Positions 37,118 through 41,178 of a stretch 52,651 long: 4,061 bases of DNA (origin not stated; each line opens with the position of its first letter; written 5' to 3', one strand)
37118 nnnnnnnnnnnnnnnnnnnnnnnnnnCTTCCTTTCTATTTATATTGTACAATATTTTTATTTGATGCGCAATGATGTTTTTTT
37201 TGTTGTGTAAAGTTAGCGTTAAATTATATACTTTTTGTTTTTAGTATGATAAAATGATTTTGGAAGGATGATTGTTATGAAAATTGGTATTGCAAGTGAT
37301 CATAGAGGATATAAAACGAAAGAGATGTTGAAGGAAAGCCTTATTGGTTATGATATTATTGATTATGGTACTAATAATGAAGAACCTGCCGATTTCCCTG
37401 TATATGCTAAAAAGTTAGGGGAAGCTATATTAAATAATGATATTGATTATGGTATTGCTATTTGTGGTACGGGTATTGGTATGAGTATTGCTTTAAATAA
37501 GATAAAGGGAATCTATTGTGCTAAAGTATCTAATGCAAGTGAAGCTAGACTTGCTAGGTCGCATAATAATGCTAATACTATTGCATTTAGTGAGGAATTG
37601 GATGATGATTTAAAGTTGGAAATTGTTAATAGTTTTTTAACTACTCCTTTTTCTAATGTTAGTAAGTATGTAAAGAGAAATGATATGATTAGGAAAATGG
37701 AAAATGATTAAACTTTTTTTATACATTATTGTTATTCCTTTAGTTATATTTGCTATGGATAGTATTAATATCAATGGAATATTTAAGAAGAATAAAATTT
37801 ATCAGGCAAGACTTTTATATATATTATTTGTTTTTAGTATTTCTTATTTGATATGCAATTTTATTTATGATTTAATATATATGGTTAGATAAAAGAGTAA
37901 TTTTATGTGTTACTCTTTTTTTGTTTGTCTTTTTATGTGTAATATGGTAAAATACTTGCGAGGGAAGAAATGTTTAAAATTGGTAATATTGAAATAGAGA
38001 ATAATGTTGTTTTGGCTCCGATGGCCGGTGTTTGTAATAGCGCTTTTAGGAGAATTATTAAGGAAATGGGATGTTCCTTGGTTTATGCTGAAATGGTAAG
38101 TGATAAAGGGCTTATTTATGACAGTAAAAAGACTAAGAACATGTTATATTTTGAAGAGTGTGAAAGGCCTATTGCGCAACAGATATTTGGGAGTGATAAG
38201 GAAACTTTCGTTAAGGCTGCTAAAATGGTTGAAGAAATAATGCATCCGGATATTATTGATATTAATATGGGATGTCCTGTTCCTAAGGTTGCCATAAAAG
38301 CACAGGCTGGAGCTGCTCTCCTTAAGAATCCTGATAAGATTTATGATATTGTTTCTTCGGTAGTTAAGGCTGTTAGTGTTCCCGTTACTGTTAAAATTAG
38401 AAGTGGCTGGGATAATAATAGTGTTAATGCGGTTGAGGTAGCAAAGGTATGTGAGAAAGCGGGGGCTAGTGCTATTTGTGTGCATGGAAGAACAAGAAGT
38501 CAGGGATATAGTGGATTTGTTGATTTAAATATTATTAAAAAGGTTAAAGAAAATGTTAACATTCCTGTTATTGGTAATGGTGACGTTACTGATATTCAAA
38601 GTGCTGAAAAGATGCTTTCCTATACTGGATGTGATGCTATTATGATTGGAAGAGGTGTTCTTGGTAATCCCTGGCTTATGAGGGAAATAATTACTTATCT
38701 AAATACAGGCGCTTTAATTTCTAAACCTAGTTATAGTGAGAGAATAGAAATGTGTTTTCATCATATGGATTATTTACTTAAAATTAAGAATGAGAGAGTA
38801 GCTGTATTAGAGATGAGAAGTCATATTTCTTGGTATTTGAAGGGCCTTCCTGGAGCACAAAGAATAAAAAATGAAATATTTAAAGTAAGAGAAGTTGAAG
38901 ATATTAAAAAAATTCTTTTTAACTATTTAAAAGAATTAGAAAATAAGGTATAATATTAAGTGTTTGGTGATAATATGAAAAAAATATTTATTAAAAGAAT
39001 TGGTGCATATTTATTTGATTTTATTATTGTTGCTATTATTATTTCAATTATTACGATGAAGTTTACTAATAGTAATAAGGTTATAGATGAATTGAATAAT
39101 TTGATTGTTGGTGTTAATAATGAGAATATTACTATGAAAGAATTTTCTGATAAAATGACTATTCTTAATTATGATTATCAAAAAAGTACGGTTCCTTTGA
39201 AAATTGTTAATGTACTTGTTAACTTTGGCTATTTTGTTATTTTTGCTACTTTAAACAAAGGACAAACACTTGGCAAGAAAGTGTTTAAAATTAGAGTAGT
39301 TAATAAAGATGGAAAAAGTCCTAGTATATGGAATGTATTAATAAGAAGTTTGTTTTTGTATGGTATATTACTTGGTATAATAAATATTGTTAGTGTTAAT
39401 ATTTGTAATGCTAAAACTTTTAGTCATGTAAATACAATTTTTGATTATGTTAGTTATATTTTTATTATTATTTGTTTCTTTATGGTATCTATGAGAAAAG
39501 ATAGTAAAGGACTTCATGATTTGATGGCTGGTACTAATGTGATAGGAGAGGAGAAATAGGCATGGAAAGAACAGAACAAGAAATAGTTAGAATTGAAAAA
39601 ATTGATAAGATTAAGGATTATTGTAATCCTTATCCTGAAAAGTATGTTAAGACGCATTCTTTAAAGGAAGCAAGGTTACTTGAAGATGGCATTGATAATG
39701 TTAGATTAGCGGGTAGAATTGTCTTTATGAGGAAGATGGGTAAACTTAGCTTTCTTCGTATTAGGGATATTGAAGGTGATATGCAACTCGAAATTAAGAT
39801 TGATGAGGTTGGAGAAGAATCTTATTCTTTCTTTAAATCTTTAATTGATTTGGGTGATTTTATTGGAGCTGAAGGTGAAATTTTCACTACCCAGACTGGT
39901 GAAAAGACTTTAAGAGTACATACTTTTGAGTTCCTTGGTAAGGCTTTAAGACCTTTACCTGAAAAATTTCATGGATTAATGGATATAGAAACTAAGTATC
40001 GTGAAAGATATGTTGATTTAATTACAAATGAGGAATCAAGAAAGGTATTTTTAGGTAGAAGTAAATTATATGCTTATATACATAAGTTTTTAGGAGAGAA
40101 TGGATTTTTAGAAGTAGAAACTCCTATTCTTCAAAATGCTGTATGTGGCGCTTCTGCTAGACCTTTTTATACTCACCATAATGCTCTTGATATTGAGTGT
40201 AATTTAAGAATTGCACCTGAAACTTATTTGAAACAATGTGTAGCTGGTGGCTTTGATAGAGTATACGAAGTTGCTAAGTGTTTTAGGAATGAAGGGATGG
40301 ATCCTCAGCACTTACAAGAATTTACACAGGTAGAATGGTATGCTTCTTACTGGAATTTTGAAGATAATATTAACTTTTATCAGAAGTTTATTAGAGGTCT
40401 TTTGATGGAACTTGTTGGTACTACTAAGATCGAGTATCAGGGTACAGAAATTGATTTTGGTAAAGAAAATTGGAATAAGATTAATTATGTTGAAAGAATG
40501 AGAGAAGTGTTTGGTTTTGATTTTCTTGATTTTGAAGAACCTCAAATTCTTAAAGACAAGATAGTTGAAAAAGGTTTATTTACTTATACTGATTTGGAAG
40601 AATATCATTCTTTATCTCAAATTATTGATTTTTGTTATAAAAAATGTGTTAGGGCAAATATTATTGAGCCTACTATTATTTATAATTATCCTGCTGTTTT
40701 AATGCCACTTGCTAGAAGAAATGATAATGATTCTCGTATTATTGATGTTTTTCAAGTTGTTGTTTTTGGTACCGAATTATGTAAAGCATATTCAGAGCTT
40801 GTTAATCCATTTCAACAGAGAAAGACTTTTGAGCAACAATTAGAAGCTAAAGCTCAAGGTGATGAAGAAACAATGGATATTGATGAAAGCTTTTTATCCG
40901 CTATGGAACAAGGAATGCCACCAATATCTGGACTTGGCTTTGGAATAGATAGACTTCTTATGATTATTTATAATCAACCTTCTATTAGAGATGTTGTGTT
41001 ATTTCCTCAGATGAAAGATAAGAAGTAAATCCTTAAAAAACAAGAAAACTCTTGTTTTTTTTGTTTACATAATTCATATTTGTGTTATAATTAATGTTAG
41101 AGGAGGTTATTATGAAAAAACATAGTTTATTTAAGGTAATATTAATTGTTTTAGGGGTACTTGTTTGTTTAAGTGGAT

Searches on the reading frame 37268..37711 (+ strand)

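Call 16: search_protein_families(library=ncbifam, proteins=[window:37268-37711:+], max_evalue=0.00001)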
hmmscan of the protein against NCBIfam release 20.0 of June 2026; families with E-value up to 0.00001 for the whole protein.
window:37268-37711:+ (147 aa): 12 families
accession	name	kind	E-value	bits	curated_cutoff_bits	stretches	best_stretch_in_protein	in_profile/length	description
NF004051.0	PRK05571.1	subfamily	1.9e-39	134.8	135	1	4-145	2-146/149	ribose-5-phosphate isomerase B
TIGR00689.1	rpiB_lacA_lacB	subfamily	2e-36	125.1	88.3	1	6-146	1-144/145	RpiB/LacA/LacB family sugar-phosphate isomerase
TIGR01120.1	rpiB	equivalog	6.9e-33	113.6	138.65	1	5-143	1-141/143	ribose 5-phosphate isomerase B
TIGR02133.1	RPI_actino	equivalog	3.4e-29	101.6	168.2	1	4-145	1-146/148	ribose-5-phosphate isomerase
NF006381.0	PRK08622.1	equivalog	8.1e-28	97.4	234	1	4-142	1-142/171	galactose-6-phosphate isomerase subunit LacB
NF009258.0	PRK12615.1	equivalog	4.6e-24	85.2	325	1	4-141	1-141/171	galactose-6-phosphate isomerase subunit LacB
TIGR01119.1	lacB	equivalog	1.7e-22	79.9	312.55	1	4-143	1-143/171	galactose-6-phosphate isomerase subunit LacB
NF006380.0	PRK08621.1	equivalog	2.8e-19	69.9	164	1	4-144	1-141/142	galactose-6-phosphate isomerase subunit LacA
NF051858.1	EryPhIsonDerIRhiz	equivalog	2.9e-16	59.9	240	1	4-145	1-147/150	D-erythrulose-4-phosphate isomerase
NF009257.0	PRK12613.1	equivalog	1.4e-15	57.7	243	1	4-144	1-140/141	galactose-6-phosphate isomerase subunit LacA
TIGR01118.1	lacA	equivalog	1e-14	54.9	181.1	1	4-144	1-141/141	galactose-6-phosphate isomerase subunit LacA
NF006753.0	PRK09273.1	equivalog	2.4e-09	36.9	137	1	26-108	29-113/211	hypothetical protein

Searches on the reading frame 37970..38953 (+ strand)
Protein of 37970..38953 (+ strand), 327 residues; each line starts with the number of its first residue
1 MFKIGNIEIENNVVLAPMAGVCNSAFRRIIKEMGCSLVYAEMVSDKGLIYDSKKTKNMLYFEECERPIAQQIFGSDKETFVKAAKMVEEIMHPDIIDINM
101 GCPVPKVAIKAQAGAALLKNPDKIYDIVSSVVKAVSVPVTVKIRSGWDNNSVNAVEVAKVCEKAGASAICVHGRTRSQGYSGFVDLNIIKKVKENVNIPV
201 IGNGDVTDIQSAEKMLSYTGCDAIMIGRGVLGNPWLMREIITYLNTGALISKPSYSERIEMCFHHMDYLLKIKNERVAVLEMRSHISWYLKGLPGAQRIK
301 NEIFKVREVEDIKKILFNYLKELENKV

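Call 16: search_protein_families(library=ncbifam, proteins=[window:37970-38953:+], max_evalue=0.00001)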
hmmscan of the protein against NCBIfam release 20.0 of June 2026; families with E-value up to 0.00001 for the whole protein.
window:37970-38953:+ (327 aa): 19 families
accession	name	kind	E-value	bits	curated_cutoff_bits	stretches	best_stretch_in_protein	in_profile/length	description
TIGR00737.1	nifR3_yhdG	equivalog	3.2e-121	404.4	293.3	1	4-321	1-316/319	tRNA dihydrouridine synthase DusB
NF008774.0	PRK11815.1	equivalog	3.1e-41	141.5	269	1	9-312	11-316/337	tRNA dihydrouridine(20/20a) synthase DusA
NF007838.0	PRK10550.1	equivalog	7.8e-38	130.2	395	1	13-243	3-239/312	tRNA dihydrouridine(16) synthase DusC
TIGR00742.1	yjbN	subfamily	6.4e-32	111.2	397.2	1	13-302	3-294/318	tRNA dihydrouridine(20/20a) synthase DusA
NF005574.0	PRK07259.1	equivalog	9e-21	74.1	269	2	56-170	85-190/304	dihydroorotate dehydrogenase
TIGR01037.2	pyrD_sub1_fam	subfamily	4.3e-19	68.7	270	1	55-171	80-188/300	dihydroorotate dehydrogenase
TIGR00736.1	nifR3_rel_arch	hypoth_equivalog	3.6e-16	59.4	218.7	1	85-231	85-224/231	MJ0144 family RNA dihydrouridine synthase-like protein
NF041011.1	dihydoor_dh_Arch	equivalog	2.9e-10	39.7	330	1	66-170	86-175/289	dihydroorotate dehydrogenase PyrD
TIGR00735.1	hisF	equivalog_domain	1e-08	34.8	294.55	1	139-227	142-229/254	imidazole glycerol phosphate synthase subunit HisF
NF010112.0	PRK13585.1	equivalog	1.5e-08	34.5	243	1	114-235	104-229/241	1-(5-phosphoribosyl)-5-[(5-phosphoribosylamino)methylideneamino]imidazole-4-carboxamide isomerase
NF038364.1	AglZ_HisF2_fam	equivalog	8.1e-08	32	310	1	133-227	132-225/248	AglZ/HisF2 family acetamidino modification protein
TIGR03572.1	WbuZ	equivalog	1.1e-07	31.5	299.7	1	142-227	143-227/232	glycosyl amidation-associated protein WbuZ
NF045599.1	bili_reduct_long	exception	3e-07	29.1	750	1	186-237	277-328/641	bilirubin reductase, long form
NF006183.0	PRK08318.1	equivalog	5.6e-07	28.7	335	1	41-171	76-199/422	NAD-dependent dihydropyrimidine dehydrogenase subunit PreA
TIGR03997.1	mycofact_OYE_2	equivalog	6.9e-07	28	793.15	1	187-239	274-326/645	mycofactocin system FadH/OYE family oxidoreductase 2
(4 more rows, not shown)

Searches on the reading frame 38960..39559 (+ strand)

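Call 16: search_protein_families(library=ncbifam, proteins=[window:38960-39559:+], max_evalue=0.00001)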
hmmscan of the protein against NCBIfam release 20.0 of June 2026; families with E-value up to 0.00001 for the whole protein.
window:38960-39559:+ (199 aa): 0 families

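Call 17: search_protein_families(library=pfam, proteins=[window:38960-39559:+], max_evalue=0.001)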
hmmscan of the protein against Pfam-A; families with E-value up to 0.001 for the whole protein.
window:38960-39559:+ (199 aa): 1 family
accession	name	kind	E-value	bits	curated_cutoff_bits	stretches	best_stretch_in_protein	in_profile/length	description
PF06271.18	RDD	-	2.1e-23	83.6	24.1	1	11-191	5-137/137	RDD family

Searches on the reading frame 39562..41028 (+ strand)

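Call 16: search_protein_families(library=ncbifam, proteins=[window:39562-41028:+], max_evalue=0.00001)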
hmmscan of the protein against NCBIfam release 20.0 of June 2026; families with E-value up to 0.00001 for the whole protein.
window:39562-41028:+ (488 aa): 19 families
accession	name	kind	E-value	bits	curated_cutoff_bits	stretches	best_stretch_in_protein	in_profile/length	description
NF001756.1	PRK00484.1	subfamily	6.1e-166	552.9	468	1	5-486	2-487/488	lysine--tRNA ligase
TIGR00499.1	lysS_bact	equivalog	6.6e-150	500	427.6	1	5-487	4-495/496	lysine--tRNA ligase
NF002821.0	PRK02983.1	equivalog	6.7e-127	425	742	1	3-487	618-1101/1102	bifunctional lysylphosphatidylglycerol synthetase/lysine--tRNA ligase LysX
NF009101.0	PRK12445.1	subfamily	4.2e-121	405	1026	1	37-488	58-505/505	lysine--tRNA ligase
TIGR00462.1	genX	equivalog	2.6e-55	188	286.9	1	166-481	4-304/304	EF-P lysine aminoacylase EpmA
NF006828.0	PRK09350.1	equivalog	7.4e-50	170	264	1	160-482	13-321/325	elongation factor P--(R)-beta-lysine ligase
NF003483.0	PRK05159.1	equivalog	4.3e-39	134.6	353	1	34-483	8-431/438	aspartate--tRNA(Asn) ligase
NF001750.0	PRK00476.1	equivalog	6.7e-39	133.7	443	2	43-325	17-294/590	aspartate--tRNA ligase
TIGR00459.1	aspS_bact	equivalog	2.4e-35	122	373.85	2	45-330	17-294/586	aspartate--tRNA ligase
TIGR00458.1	aspS_nondisc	equivalog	6.3e-35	121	368.4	2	41-326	10-299/428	aspartate--tRNA(Asn) ligase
NF003037.0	PRK03932.1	equivalog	1.1e-26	93.8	414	1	45-486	17-447/451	asparagine--tRNA ligase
TIGR00457.1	asnS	equivalog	4e-25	88.6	342.6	1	45-485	17-450/455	asparagine--tRNA ligase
NF009460.0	PRK12820.1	equivalog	2.9e-22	78.6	1379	2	146-267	157-277/723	bifunctional aspartyl-tRNA synthetase/aspartyl/glutamyl-tRNA amidotransferase subunit C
TIGR02367.1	PylS_Cterm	equivalog_domain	8.5e-09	35.1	178.15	0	233-261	106-134/242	pyrrolysine--tRNA(Pyl) ligase large subunit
NF003210.0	PRK04172.1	equivalog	5.9e-07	28.7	350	0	233-277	355-401/496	phenylalanine--tRNA ligase subunit alpha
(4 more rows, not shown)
